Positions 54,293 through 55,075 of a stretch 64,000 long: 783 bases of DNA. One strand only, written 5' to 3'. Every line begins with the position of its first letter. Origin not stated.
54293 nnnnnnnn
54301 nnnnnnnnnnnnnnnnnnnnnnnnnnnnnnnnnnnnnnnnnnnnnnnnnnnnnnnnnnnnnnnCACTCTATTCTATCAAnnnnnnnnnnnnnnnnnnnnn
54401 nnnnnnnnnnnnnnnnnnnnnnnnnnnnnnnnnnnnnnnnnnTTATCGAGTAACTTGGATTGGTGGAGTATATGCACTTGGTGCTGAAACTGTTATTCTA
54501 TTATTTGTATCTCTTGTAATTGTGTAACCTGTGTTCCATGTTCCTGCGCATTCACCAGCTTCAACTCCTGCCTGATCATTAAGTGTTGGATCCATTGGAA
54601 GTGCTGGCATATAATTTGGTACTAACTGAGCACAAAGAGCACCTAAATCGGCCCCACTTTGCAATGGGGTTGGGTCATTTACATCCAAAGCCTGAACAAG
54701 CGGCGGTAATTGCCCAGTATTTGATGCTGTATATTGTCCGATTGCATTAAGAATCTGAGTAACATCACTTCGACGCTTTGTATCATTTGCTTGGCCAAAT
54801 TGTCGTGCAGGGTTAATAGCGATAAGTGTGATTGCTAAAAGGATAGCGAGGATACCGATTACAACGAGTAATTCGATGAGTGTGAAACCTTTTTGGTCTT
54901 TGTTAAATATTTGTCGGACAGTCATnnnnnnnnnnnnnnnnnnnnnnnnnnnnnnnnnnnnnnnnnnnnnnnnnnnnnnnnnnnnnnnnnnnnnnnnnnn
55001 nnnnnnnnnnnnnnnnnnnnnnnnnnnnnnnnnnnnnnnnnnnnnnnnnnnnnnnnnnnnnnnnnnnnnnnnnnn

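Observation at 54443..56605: Tandem major-pilin paralogs with a divergent central segment and a duplicated palindromic 5' leader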

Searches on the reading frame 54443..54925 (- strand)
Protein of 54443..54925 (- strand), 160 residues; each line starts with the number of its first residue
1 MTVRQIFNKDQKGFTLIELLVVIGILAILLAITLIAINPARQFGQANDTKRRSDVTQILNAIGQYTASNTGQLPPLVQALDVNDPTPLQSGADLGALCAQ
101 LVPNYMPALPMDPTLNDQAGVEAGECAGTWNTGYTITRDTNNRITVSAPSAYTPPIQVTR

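Call 6: find_homologous_proteins(query=window:54443-54925:-)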
Query window:54443-54925:- (160 aa): 5698 proteins with E <= 0.001 among 6312 candidates; the best 120 are listed.
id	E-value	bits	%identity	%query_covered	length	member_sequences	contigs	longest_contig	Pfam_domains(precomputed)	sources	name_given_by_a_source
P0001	5.3e-91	320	94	100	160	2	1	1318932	PF07963.18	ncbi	-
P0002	1.2e-79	283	84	100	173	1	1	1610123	PF07963.18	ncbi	-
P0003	2.0e-78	279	83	100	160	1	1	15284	PF07963.18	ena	-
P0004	2.4e-77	276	84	100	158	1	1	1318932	PF07963.18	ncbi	-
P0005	3.8e-73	262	78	100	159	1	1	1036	PF07963.18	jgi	jgi:type IV pilus assembly protein PilA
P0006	1.3e-68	248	76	100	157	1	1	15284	PF07963.18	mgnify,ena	mgnify:CR=1 FL=1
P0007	1.1e-67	244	76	97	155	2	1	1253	PF07963.18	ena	-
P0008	1.5e-67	244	73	100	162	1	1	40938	PF07963.18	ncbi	-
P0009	3.0e-66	240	76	100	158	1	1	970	PF07963.18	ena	-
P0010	1.1e-65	238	74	100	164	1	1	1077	PF07963.18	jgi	jgi:prepilin-type N-terminal cleavage/methylation domain-containing protein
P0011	2.1e-65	237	78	94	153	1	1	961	PF07963.18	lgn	-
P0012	3.2e-65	237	73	100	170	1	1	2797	PF07963.18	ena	-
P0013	3.6e-65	236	75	95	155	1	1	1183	PF07963.18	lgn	-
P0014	5.0e-64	233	73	100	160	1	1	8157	PF07963.18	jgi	jgi:type IV pilus assembly protein PilA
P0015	1.2e-63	231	71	100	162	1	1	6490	PF07963.18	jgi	jgi:prepilin-type N-terminal cleavage/methylation domain-containing protein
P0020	2.7e-61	224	70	100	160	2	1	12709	PF07963.18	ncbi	-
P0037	5.9e-59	216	71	100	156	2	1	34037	PF07963.18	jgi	jgi:prepilin-type N-terminal cleavage/methylation domain-containing protein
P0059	7.9e-57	209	66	100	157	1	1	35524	PF07963.18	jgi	jgi:prepilin-type N-terminal cleavage/methylation domain-containing protein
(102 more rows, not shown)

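Call 9: find_related_loci(query=A2, collection=genome_contigs, flank=4000)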
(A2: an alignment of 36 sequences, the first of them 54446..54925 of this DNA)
Query A2 (160 aa) in genome_contigs; peptide patterns used: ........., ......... (x = any residue, [..] = any of these).
600 stretches matched a pattern (row limit reached: there are more); 261 encode a relative of the query (tblastn E <= 1e-3); the best 80 are kept; 80 distinct loci.
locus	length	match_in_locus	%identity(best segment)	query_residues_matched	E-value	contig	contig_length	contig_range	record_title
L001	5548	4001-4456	53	11-160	3e-39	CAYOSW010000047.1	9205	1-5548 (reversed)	MAG TPA_asm: uncultured Gammaproteobacteria bacterium isolate binchicken_co105_397 genome assembly, contig: NODE_9878_le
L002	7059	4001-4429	49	9-160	7e-39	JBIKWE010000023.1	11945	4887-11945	MAG: Limisphaerales bacterium isolate ME2015-09-01_3300035663_group6_bin84 Rohwer_bin1528_scaffold_3875_c1, whole genome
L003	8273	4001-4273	59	9-106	2e-27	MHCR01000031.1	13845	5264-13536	MAG: Candidatus Woykebacteria bacterium RBG_16_39_9b RBG_16_scaffold_9555, whole genome shotgun sequence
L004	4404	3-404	44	19-151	8e-26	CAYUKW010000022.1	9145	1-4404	MAG TPA_asm: uncultured Candidatus Saccharibacteria bacterium isolate SRP193066_co2_3 genome assembly, contig: NODE_3916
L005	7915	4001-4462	34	11-160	7e-23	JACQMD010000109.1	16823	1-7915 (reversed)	MAG: Candidatus Roizmanbacteria bacterium isolate NC_groundwater_1220_Ag_S-0.1um_43_42 S_p1_S3_coassembly_k141_1484983,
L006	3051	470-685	51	3-75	3e-18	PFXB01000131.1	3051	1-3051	MAG: candidate division WWE3 bacterium CG_4_9_14_3_um_filter_43_9 CG_4_9_14_3_um_filter_150_scaffold_102336_c, whole gen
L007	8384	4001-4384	36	6-137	1e-15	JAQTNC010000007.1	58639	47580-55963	MAG: Patescibacteria group bacterium isolate STA_55 NODE_1026_length_58639_cov_6.745368_Sandtown_A, whole genome shotgun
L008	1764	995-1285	38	11-114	2e-14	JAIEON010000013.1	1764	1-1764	MAG: Patescibacteria group bacterium isolate co.spades.DASTOOL.1kb_105 c_000000255393, whole genome shotgun sequence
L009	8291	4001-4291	38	7-113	6e-14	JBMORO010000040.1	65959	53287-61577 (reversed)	MAG: Patescibacteria group bacterium isolate Betzabe_MAG182 MAG182_40, whole genome shotgun sequence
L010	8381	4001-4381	32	6-141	9e-14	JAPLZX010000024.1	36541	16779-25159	MAG: Candidatus Zambryskiibacteriota bacterium isolate LacPavin_0419_WC90_MAG_35_8 LacPavin_0419_WC90_scaffold_31554, wh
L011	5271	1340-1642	40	9-113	2e-13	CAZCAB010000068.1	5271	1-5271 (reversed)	MAG TPA_asm: uncultured Gammaproteobacteria bacterium isolate SRP167671_co2_16 genome assembly, contig: NODE_17853_lengt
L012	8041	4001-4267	37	1-114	3e-13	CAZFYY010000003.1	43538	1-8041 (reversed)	MAG TPA_asm: uncultured Gammaproteobacteria bacterium isolate SRP296810_co1_333 genome assembly, contig: NODE_701_length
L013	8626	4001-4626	31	3-136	6e-12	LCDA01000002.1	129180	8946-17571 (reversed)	MAG: Candidatus Collierbacteria bacterium GW2011_GWA2_42_17 UV06_C0002, whole genome shotgun sequence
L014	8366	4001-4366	34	9-137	5e-12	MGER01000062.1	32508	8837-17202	MAG: Candidatus Uhrbacteria bacterium RIFCSPLOWO2_02_FULL_49_11 rifcsplowo2_02_scaffold_6276, whole genome shotgun seque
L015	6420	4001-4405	30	7-155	8e-12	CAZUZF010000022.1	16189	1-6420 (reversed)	MAG TPA_asm: uncultured Gammaproteobacteria bacterium isolate binchicken_co38_1268 genome assembly, contig: NODE_7580_le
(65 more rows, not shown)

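Call 10: find_encoding_contigs(protein=P0001, flank=6000, max_places=3)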
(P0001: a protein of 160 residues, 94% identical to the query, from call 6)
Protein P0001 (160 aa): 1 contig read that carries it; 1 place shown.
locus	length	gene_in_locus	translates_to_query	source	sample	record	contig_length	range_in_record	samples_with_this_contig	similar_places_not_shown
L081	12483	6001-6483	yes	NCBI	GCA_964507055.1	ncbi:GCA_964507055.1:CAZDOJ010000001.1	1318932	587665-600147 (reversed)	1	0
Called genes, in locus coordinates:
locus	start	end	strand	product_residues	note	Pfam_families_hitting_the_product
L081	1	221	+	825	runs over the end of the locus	-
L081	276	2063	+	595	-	PF13529:Peptidase_C39_2 (weak)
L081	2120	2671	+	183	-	PF07963:N_methyl (weak)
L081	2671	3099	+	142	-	-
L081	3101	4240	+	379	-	-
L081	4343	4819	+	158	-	PF07963:N_methyl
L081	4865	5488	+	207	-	PF04199:Cyclase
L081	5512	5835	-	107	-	-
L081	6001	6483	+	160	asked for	PF07963:N_methyl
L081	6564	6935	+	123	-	PF00072:Response_reg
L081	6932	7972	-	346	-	PF01380:SIS (weak), PF10432:bact-PGI_C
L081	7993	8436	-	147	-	-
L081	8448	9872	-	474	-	PF02878:PGM_PMM_I, PF02879:PGM_PMM_II, PF02880:PGM_PMM_III, PF00408:PGM_PMM_IV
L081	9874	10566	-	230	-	PF21694:DNA_pol3_delta_C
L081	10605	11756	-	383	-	-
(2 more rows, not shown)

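Call 11: find_encoding_contigs(protein=P0002, flank=6000, max_places=3)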
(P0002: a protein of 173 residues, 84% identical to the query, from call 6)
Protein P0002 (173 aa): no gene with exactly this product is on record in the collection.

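Call 12: find_encoding_contigs(protein=P0003, flank=6000, max_places=3)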
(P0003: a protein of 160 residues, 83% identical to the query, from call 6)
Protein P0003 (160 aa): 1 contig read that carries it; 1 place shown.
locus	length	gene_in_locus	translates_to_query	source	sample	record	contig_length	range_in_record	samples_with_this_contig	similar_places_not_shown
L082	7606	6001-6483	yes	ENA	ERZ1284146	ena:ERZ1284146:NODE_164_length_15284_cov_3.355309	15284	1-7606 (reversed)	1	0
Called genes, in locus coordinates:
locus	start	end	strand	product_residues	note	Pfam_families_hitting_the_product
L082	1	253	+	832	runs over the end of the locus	-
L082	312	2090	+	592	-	PF13529:Peptidase_C39_2 (weak)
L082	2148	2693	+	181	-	PF07963:N_methyl (weak)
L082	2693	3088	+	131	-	-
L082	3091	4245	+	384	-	-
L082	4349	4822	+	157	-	PF07963:N_methyl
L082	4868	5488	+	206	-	PF04199:Cyclase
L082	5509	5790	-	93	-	-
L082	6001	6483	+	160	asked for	PF07963:N_methyl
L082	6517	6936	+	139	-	PF00072:Response_reg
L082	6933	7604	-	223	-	?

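Call 13: find_encoding_contigs(protein=P0008, flank=6000, max_places=2)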
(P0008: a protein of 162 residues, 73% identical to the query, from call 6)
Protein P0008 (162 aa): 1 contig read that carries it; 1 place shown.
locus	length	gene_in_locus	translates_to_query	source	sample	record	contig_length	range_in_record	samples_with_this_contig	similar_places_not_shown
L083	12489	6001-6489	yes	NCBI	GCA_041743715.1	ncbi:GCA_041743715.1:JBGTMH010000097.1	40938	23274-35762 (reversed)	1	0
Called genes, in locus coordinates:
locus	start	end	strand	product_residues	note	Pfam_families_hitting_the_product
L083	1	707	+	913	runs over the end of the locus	PF00690:Cation_ATPase_N, PF00122:E1-E2_ATPase, PF00702:Hydrolase, PF13246:Cation_ATPase, PF08282:Hydrolase_3 (faint), PF00689:Cation_ATPase_C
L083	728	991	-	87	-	-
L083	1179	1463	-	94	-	-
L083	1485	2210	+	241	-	PF13462:Thioredoxin_4, PF01323:DSBA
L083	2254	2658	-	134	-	PF00226:DnaJ (weak)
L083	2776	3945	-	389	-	PF13088:BNR_2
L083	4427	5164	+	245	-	-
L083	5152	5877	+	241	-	-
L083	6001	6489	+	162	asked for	PF07963:N_methyl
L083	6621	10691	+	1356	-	PF24981:Beta-prop_ATRN-LZTR1, PF01344:Kelch_1 (weak), PF13418:Beta-prop_TYW4 (weak), PF24681:Kelch_KLHDC2_KLHL20_DRC7, PF01344:Kelch_1 (weak), PF01344:Kelch_1, PF01344:Kelch_1, PF01551:Peptidase_M23, +9 more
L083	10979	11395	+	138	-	PF00072:Response_reg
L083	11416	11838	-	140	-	-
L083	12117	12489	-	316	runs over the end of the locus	PF02567:PhzC-PhzF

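Call 14: find_encoding_contigs(protein=P0020, flank=6000, max_places=2)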
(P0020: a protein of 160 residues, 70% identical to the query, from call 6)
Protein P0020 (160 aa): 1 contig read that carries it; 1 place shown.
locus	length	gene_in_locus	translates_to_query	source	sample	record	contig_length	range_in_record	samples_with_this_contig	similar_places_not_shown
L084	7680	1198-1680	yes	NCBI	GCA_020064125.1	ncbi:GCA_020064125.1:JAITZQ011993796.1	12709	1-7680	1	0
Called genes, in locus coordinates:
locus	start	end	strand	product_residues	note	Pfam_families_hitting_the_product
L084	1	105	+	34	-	?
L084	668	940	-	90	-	-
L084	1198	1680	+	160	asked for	PF07963:N_methyl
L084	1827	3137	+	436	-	PF13415:Beta-prop_FBX42 (faint), PF13964:Beta-prop_Calicin (faint), PF24681:Kelch_KLHDC2_KLHL20_DRC7, PF01344:Kelch_1 (weak), PF24981:Beta-prop_ATRN-LZTR1 (weak), PF01344:Kelch_1 (weak), PF25210:Kelch_FKB95 (weak), PF13418:Beta-prop_TYW4 (weak), +2 more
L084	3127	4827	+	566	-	PF01551:Peptidase_M23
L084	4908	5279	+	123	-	PF00072:Response_reg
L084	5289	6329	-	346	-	PF01380:SIS (weak), PF10432:bact-PGI_C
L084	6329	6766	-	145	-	-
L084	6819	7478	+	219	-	PF00702:Hydrolase, PF12710:HAD (weak), PF13419:HAD_2, PF13242:Hydrolase_like (weak)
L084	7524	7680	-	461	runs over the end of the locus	PF02878:PGM_PMM_I, PF02879:PGM_PMM_II, PF02880:PGM_PMM_III, PF00408:PGM_PMM_IV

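Call 15: find_encoding_contigs(protein=P0037, flank=6000, max_places=2)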
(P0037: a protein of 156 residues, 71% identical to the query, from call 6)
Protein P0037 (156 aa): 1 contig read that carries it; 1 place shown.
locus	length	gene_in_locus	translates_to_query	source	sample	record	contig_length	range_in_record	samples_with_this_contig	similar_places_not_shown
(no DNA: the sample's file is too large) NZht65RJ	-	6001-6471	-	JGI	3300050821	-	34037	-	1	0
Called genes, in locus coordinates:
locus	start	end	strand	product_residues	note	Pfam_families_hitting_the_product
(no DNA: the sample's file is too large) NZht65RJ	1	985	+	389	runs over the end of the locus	PF01266:DAO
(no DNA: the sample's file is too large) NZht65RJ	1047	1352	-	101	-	PF03091:CutA1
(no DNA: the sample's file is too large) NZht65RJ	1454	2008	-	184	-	PF02525:Flavodoxin_2, PF03358:FMN_red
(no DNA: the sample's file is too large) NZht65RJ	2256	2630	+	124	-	PF00903:Glyoxalase, PF12681:Glyoxalase_2 (faint), PF22677:Ble-like_N (faint)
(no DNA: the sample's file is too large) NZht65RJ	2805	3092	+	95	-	PF11687:DUF3284 (weak)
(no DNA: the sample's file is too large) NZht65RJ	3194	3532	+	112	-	PF18924:DUF5674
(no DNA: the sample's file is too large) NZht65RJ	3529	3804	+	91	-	-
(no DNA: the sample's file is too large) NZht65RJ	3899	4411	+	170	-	-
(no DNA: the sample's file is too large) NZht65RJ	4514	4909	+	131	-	PF08818:DUF1801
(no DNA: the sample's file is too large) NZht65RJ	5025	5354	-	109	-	-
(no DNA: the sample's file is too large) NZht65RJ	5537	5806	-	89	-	-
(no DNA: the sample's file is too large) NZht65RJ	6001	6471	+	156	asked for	PF07963:N_methyl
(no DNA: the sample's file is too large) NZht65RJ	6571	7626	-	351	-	PF01380:SIS (weak), PF10432:bact-PGI_C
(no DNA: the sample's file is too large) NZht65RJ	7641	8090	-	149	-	-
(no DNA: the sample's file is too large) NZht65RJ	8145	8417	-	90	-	-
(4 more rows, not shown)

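Call 16: find_encoding_contigs(protein=P0059, flank=6000, max_places=2)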
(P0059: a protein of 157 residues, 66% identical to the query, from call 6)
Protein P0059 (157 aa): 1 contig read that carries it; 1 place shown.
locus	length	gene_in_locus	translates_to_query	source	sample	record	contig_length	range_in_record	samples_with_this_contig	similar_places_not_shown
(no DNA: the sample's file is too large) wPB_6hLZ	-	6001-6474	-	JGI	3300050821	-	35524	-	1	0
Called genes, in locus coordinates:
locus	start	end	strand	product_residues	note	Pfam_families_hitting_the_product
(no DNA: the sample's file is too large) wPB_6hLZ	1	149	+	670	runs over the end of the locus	PF08309:LVIVD (faint)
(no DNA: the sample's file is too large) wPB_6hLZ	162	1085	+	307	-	-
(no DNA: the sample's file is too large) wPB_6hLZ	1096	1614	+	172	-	-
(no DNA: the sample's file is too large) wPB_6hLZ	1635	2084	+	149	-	-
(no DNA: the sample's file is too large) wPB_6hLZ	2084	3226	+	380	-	-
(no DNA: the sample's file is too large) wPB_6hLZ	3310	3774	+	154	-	PF07963:N_methyl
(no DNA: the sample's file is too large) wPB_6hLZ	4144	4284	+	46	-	-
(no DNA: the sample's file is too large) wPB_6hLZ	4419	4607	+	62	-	-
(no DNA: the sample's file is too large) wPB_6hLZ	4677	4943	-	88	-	-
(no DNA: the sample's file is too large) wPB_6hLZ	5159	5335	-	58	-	-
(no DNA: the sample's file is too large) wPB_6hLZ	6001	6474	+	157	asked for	PF07963:N_methyl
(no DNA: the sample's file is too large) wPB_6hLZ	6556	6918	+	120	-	PF00072:Response_reg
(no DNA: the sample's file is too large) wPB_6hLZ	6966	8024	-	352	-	PF01380:SIS (weak), PF10432:bact-PGI_C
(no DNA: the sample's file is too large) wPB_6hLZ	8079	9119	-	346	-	PF10432:bact-PGI_C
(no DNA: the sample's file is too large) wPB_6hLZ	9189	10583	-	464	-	PF02878:PGM_PMM_I, PF02879:PGM_PMM_II, PF02880:PGM_PMM_III, PF00408:PGM_PMM_IV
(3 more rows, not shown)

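Call 36: search_protein_families(library=pfam, proteins=[window:54443-54925:-], max_evalue=0.01)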
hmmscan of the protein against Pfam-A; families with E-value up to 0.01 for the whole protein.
window:54443-54925:- (160 aa): 1 family
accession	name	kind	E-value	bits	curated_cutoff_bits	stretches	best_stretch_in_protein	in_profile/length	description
PF07963.17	N_methyl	-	2.6e-10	39.9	21.2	1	9-33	2-26/27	Prokaryotic N-terminal methylation motif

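Call 37: search_protein_families(library=ncbifam, proteins=[window:54443-54925:-], max_evalue=0.01)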
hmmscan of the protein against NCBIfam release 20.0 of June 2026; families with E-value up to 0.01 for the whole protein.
window:54443-54925:- (160 aa): 13 families
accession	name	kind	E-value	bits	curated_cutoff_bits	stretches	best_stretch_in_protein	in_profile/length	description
TIGR01710.1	typeII_sec_gspG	equivalog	1.7e-08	34.6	88.85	1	12-117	1-98/134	type II secretion system major pseudopilin GspG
TIGR02532.1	IV_pilin_GFxxxE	domain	1.9e-08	33.8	16.3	1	11-34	1-24/24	prepilin-type N-terminal cleavage/methylation domain-containing protein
NF007862.0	PRK10574.1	equivalog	7.8e-07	29.3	138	1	9-36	2-29/145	prepilin peptidase-dependent pilin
TIGR01708.2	typeII_sec_gspH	equivalog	3.5e-06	27.1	80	1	11-52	1-42/169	type II secretion system minor pseudopilin GspH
NF041013.1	T4P_ComGE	equivalog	4.6e-05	23.4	49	1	9-60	1-50/83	competence type IV pilus minor pilin ComGE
NF040999.1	pilin_ComGC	equivalog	4.7e-05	23.5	75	1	11-36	1-26/84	competence type IV pilus major pilin ComGC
NF041775.1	typeIV_PilA_Myxo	equivalog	0.00011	22.3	400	1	6-34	5-33/214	type IV pilin protein PilA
NF007800.0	PRK10506.1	equivalog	0.0002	21.3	158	1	7-36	4-33/163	prepilin peptidase-dependent protein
NF047828.1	T3SSXpsI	equivalog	0.00025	21.1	150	1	11-57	1-48/132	type II secretion system protein XpsI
TIGR02596.1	TIGR02596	subfamily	0.00033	20.8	70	1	14-39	1-26/196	Verru_Chthon cassette protein D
NF040982.1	ComGD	equivalog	0.00065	20.1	70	1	11-40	1-29/139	competence type IV pilus minor pilin ComGD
NF041002.1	pilin_ComGF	equivalog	0.0053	17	80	1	11-60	1-50/139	competence type IV pilus minor pilin ComGF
NF038303.1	EPS_HpsB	equivalog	0.0072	16.3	150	0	11-41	2-28/211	hormogonium polysaccharide secretion pseudopilin HpsB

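Call 56: search_solved_structures(query=A2, max_evalue=0.01)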
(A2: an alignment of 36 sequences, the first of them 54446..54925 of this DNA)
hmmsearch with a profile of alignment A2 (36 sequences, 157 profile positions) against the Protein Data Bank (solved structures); distinct sequences matched with E-value up to 0.01: 8.
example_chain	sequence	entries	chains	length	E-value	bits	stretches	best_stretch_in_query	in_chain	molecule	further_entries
9egp_A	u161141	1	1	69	4.3e-06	29.8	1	9-42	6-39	Geopilin domain 1 protein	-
7tgg_A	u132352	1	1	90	2e-05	27.6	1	7-35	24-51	Geopilin domain 1 protein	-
9laa_A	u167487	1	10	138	0.0003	23.8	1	6-36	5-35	Type IV pilin protein PilA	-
8pfb_G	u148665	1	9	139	0.00033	23.7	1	14-84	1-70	Type IV pilin PilE1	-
6xxd_A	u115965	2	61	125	0.00078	22.5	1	14-70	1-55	PilA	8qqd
9lab_B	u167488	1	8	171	0.002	21.1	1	9-32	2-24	MSHA major pilin subunit MshA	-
6gv9_A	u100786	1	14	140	0.0081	19.2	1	14-36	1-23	Prepilin peptidase-dependent protein D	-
2m7g_A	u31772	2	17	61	0.0097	18.9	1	14-37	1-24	Geopilin domain 1 protein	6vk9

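Call 59: predict_structure(alignment_id=A2)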
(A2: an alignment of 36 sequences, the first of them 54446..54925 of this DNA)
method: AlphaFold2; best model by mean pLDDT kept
length: 160 residues; sequences in the alignment: 36
mean_pLDDT: 82.4   pTM: 0.68
mean pLDDT of the five models: 82.4, 81.6, 80.9, 79.8, 64.0
residues with pLDDT >= 90: 74; 70-90: 56; 50-70: 21; < 50: 9
segments of 3 or more residues with pLDDT < 50: 1-9
pLDDT, mean of each block of 10 residues (from residue 1): 47 66 84 64 75 92 94 92 92 85 93 83 90 93 89 80
secondary structure, 60 per line:
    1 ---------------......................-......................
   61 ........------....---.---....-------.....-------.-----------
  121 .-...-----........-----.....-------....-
elements in order: H16-37 H39-68 H75-78 E86-89 H97-101 E131-138 E144-148 E156-159
